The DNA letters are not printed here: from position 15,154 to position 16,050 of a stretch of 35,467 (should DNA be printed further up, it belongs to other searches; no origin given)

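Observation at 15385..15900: A TLDc domain, best known from eukaryotes, forms the C-terminal tip of the giant bacterial lipoprotein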

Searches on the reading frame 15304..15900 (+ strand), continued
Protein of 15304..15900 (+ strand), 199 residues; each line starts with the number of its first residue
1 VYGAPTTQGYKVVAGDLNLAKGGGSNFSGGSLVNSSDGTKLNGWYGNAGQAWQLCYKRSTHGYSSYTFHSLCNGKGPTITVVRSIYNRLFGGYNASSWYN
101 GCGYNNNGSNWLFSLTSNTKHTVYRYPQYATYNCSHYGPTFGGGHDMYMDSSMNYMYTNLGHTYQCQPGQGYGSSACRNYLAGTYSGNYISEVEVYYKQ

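Call 56: search_solved_structures(query=A2, max_evalue=0.01, show_alignments=4)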
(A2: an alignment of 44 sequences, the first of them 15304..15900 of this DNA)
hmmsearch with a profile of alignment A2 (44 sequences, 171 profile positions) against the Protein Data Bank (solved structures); distinct sequences matched with E-value up to 0.01: 11.
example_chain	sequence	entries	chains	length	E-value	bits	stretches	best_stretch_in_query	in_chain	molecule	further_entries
7uzg_T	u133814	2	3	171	2.6e-09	40.3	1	3-106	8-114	Nuclear receptor coactivator 7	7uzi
7u8o_U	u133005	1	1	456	2.8e-09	40.2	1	6-109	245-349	TLDc protein mEAK-7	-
7unf_U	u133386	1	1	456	3.7e-09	39.8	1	15-122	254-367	KIAA1609 protein, isoform CRA_a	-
7une_U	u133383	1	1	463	3.7e-09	39.8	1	15-121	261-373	KIAA1609 protein, isoform CRA_a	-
7obp_A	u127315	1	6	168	4e-09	39.7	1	3-106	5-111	NCOA7-AS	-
7uzj_T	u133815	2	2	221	6.5e-09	39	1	3-106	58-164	Nuclear receptor coactivator 7B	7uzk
7u4t_W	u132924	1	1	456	9.6e-09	38.4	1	16-122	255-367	MTOR-associated protein MEAK7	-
8ar6_A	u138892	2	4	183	2e-08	37.4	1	6-106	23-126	Nuclear receptor coactivator 7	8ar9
6r82_A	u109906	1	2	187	2.1e-07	34.1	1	26-91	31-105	GTPase-activating protein skywalker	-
4acj_A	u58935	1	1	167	2.8e-07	33.7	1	4-95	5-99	WU:FB25H12 PROTEIN,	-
7fde_P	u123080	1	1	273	0.0012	21.9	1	7-100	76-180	Oxidation resistance protein 1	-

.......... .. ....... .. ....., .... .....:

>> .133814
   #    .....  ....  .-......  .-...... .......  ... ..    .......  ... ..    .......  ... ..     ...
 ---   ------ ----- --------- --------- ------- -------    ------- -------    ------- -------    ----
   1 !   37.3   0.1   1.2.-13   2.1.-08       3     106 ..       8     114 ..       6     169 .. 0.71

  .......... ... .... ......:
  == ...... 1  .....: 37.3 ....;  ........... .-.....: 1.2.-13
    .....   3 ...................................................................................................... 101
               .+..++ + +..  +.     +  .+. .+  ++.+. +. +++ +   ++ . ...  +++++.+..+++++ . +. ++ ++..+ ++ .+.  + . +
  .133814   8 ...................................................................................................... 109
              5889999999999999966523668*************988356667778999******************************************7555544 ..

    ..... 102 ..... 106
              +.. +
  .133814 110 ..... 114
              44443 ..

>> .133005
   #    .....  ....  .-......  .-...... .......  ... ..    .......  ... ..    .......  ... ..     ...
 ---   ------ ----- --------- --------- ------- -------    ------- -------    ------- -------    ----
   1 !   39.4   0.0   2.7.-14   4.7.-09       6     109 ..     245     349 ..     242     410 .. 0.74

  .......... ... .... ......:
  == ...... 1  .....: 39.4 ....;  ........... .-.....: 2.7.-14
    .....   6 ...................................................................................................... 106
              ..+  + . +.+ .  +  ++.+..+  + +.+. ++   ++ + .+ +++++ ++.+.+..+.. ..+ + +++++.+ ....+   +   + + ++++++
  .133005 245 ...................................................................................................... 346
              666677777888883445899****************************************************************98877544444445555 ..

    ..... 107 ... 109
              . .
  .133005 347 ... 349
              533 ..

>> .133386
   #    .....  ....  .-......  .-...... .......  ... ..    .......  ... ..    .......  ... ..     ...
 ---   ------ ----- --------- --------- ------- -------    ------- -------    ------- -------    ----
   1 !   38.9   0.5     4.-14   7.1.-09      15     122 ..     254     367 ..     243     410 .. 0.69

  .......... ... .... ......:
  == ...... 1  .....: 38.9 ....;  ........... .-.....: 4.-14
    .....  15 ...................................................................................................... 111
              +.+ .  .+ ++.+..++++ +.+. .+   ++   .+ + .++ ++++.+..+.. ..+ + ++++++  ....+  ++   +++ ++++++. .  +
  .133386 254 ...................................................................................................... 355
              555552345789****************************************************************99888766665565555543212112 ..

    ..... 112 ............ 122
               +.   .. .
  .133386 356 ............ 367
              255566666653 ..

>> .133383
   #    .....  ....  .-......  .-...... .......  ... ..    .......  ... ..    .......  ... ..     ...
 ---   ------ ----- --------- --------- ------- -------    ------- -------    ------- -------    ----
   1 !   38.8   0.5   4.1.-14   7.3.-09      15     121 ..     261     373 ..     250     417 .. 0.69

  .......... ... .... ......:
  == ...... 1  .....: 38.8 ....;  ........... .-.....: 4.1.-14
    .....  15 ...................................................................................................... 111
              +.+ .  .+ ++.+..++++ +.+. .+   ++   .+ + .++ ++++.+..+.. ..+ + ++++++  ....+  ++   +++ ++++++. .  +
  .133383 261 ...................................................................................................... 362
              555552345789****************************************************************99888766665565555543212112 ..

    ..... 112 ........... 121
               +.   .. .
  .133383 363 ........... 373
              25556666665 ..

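Call 68: search_protein_families(library=pfam, proteins=[L033:18191-18640:+, L034:18107-18556:+, L035:19172-19621:+, L043:15146-15595:+, L046:15893-16342:+, L052:10532-10981:+, L045:9908-10639:+, L055:9959-10681:+, L062:4841-5560:+, L067:9884-10618:+], max_evalue=0.01)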
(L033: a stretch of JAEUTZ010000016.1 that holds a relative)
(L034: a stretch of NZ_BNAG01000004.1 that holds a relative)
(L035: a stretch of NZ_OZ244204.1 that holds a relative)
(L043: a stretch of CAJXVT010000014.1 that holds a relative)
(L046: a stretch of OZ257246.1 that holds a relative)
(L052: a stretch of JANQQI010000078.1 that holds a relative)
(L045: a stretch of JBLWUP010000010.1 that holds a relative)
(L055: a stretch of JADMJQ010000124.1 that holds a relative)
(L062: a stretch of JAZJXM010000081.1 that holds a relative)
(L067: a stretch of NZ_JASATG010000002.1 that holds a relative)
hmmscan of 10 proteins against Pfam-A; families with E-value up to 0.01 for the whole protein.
L033:18191-18640:+ (150 aa): 1 family
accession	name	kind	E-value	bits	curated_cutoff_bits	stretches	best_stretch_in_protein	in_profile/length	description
PF18962.6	Por_Secre_tail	-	3.9e-11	43.5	27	1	76-148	1-74/75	Secretion system C-terminal sorting domain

L034:18107-18556:+ (150 aa): 1 family
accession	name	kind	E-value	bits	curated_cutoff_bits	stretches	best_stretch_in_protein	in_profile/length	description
PF18962.6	Por_Secre_tail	-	1.3e-05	25.9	27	1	71-141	2-68/75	Secretion system C-terminal sorting domain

L035:19172-19621:+ (150 aa): 1 family
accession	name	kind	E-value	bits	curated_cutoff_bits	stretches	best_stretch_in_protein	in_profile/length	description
PF18962.6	Por_Secre_tail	-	2e-09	38.1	27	1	71-141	2-68/75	Secretion system C-terminal sorting domain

L043:15146-15595:+ (150 aa): 1 family
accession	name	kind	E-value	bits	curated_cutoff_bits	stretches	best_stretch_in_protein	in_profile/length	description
PF18962.6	Por_Secre_tail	-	1.7e-15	57.5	27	1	72-147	1-75/75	Secretion system C-terminal sorting domain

L046:15893-16342:+ (150 aa): 1 family
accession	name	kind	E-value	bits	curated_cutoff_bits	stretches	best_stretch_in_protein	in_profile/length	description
PF18962.6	Por_Secre_tail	-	1.1e-10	42.1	27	1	76-143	2-70/75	Secretion system C-terminal sorting domain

L052:10532-10981:+ (150 aa): 1 family
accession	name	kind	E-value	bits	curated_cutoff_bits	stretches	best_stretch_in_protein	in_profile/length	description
PF18962.6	Por_Secre_tail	-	2e-12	47.7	27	1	73-147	1-75/75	Secretion system C-terminal sorting domain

L045:9908-10639:+ (244 aa): 1 family
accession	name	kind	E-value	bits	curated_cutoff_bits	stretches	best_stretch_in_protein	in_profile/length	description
PF07534.22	TLD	-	1.6e-11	44.9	24.5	1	34-180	5-155/170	TLDc domain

L055:9959-10681:+ (241 aa): 2 families
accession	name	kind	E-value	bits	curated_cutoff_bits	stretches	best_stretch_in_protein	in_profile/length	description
PF07534.22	TLD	-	2.1e-15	57.5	24.5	1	27-202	4-169/170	TLDc domain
PF07589.16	PEP-CTERM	-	2.3e-05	24.7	20.7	1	213-231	2-21/24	PEP-CTERM motif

L062:4841-5560:+ (240 aa): 2 families
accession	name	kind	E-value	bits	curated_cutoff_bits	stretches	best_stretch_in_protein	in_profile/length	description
PF07589.16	PEP-CTERM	-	4.2e-09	36.5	20.7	1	211-234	1-24/24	PEP-CTERM motif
PF18205.6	VPDSG-CTERM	-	0.0025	18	25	1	216-235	7-26/26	VPDSG-CTERM motif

L067:9884-10618:+ (245 aa): 1 family
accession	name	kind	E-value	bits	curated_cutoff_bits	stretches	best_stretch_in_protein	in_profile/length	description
PF07589.16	PEP-CTERM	-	1.9e-08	34.4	20.7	1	220-244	1-24/24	PEP-CTERM motif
